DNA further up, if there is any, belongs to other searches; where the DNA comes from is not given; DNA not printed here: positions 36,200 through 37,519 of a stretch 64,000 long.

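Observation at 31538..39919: iol operon that stops at IolB and continues into an archaeal-type GAPDH, an archaeal-type PGK and a LarA homologue instead of IolC/IolJ/IolA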

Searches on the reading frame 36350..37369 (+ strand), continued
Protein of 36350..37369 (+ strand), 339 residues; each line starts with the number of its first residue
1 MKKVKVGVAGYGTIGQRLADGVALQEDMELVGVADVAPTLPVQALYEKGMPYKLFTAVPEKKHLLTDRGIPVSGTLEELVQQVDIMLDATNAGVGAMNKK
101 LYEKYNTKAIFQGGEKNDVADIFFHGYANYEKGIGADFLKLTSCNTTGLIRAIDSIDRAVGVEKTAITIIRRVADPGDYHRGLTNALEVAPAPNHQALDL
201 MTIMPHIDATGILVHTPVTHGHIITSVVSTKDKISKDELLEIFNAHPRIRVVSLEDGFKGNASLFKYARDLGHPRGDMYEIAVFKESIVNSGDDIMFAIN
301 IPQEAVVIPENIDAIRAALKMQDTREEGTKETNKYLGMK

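Call 51: search_protein_families(library=pfam, alignment_id=A1, max_evalue=0.00001)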
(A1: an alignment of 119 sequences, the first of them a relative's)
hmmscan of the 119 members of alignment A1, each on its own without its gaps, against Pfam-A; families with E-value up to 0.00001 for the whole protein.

A. member 1, L001:13749-14441:- (230 aa): 0 families

B. families by the number of members that match (of 119 scanned): 97 families (the first 25 are shown)
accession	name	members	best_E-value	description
PF00528.27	BPD_transp_1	13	1.5e-22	Binding-protein-dependent transport system inner membrane component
PF12833.13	HTH_18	8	8.4e-25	Helix-turn-helix domain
PF00165.29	HTH_AraC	8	1.2e-19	Bacterial regulatory helix-turn-helix proteins, AraC family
PF01261.30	AP_endonuc_2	7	9e-39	Xylose isomerase-like TIM barrel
PF01547.30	SBP_bac_1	6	1.1e-39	Bacterial extracellular solute-binding protein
PF13416.11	SBP_bac_8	5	4.2e-42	Bacterial extracellular solute-binding protein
PF02826.25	2-Hacid_dh_C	3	8.6e-67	D-isomer specific 2-hydroxyacid dehydrogenase, NAD binding domain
PF07690.21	MFS_1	3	4.6e-50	Major Facilitator Superfamily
PF13519.12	VWA_2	3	1.1e-27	von Willebrand factor type A domain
PF00389.36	2-Hacid_dh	3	4.2e-23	D-isomer specific 2-hydroxyacid dehydrogenase, catalytic domain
PF13520.12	AA_permease_2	2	9.5e-60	Amino acid permease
PF00324.27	AA_permease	2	1.6e-39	Amino acid permease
PF00294.29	PfkB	2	3.2e-36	pfkB family carbohydrate kinase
PF03009.23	GDPD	2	4.4e-20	Glycerophosphoryl diester phosphodiesterase family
PF13620.12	CarboxypepD_reg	2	4.4e-14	Carboxypeptidase regulatory-like domain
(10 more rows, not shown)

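Call 73: search_protein_families(library=pfam, proteins=[L065:2453-3484:+, L064:14203-15264:+, L038:5327-6142:+, L038:6126-8477:+, L060:5883-6560:+, L060:6590-8359:+, L060:9355-9807:+, L049:7882-8748:-, L072:574-1521:+, L073:8596-9654:+], max_evalue=0.00001)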
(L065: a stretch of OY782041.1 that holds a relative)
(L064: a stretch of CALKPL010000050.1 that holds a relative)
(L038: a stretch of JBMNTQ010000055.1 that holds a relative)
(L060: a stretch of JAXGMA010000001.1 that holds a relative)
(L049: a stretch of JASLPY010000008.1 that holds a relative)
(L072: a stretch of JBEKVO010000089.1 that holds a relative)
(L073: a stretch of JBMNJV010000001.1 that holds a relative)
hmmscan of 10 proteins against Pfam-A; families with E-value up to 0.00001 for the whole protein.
L065:2453-3484:+ (343 aa): 1 family
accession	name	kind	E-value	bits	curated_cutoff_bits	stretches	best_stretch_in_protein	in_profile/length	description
PF03480.18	DctP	-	6.4e-74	249.3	23.4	1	42-322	2-283/286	Bacterial extracellular solute-binding protein, family 7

L064:14203-15264:+ (353 aa): 4 families
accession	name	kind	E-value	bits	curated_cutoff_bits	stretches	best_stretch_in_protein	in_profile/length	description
PF08240.17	ADH_N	-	7.4e-31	106.9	23.5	1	31-140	2-104/104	Alcohol dehydrogenase GroES-like domain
PF00107.32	ADH_zinc_N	-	5.1e-20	72.2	31.8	1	179-311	1-128/129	Zinc-binding dehydrogenase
PF16912.11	Glu_dehyd_C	-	3.3e-11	43.5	34.9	1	157-339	20-203/211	Glucose dehydrogenase C-terminus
PF13602.12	ADH_zinc_N_2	-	7e-06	27.4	27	0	216-341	2-127/134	Zinc-binding dehydrogenase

L038:5327-6142:+ (271 aa): 0 families

L038:6126-8477:+ (783 aa): 4 families
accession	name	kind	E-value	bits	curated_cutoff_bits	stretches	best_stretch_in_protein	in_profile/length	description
PF02574.22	S-methyl_trans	-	2.9e-69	234.5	22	1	17-283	2-279/283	Homocysteine S-methyltransferase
PF00809.28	Pterin_bind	-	4.9e-28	98.8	25.5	1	321-540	1-242/244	Pterin binding enzyme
PF02310.24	B12-binding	-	1.1e-26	93.4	32.1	1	663-772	2-120/121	B12 binding domain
PF02607.22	B12-binding_2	-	1.3e-14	54.6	23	1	581-648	3-71/74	B12 binding domain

L060:5883-6560:+ (225 aa): 2 families
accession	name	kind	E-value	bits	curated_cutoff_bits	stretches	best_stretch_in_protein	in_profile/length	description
PF00392.27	GntR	-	2.4e-16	59.5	27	1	15-74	4-64/64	Bacterial regulatory proteins, gntR family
PF07729.17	FCD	-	3.6e-13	50.5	24.3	1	85-205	2-123/125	FCD domain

L060:6590-8359:+ (589 aa): 1 family
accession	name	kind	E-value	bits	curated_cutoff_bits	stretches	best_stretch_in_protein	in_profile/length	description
PF02310.24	B12-binding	-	5.7e-12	46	32.1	1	466-553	8-95/121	B12 binding domain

L060:9355-9807:+ (150 aa): 2 families
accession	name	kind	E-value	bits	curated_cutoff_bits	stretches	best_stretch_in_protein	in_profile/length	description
PF00903.31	Glyoxalase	-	5.2e-17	62.8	20.6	1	17-145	1-121/121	Glyoxalase/Bleomycin resistance protein/Dioxygenase superfamily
PF13669.12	Glyoxalase_4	-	5.6e-10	39.9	27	1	20-130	2-105/109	Glyoxalase/Bleomycin resistance protein/Dioxygenase superfamily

L049:7882-8748:- (288 aa): 0 families

L072:574-1521:+ (315 aa): 1 family
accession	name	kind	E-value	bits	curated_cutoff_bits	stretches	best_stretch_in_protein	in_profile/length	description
PF13407.12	Peripla_BP_4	-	4.7e-32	112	35.1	1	27-282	2-255/258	Periplasmic binding protein domain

L073:8596-9654:+ (353 aa): 2 families
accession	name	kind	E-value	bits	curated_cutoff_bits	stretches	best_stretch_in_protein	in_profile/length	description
PF02800.25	Gp_dh_C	-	3.8e-63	212.2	24.4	1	172-334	1-158/158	Glyceraldehyde 3-phosphate dehydrogenase, C-terminal domain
PF00044.30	Gp_dh_N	-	8e-29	100.3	31.7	1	3-117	1-100/101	Glyceraldehyde 3-phosphate dehydrogenase, NAD binding domain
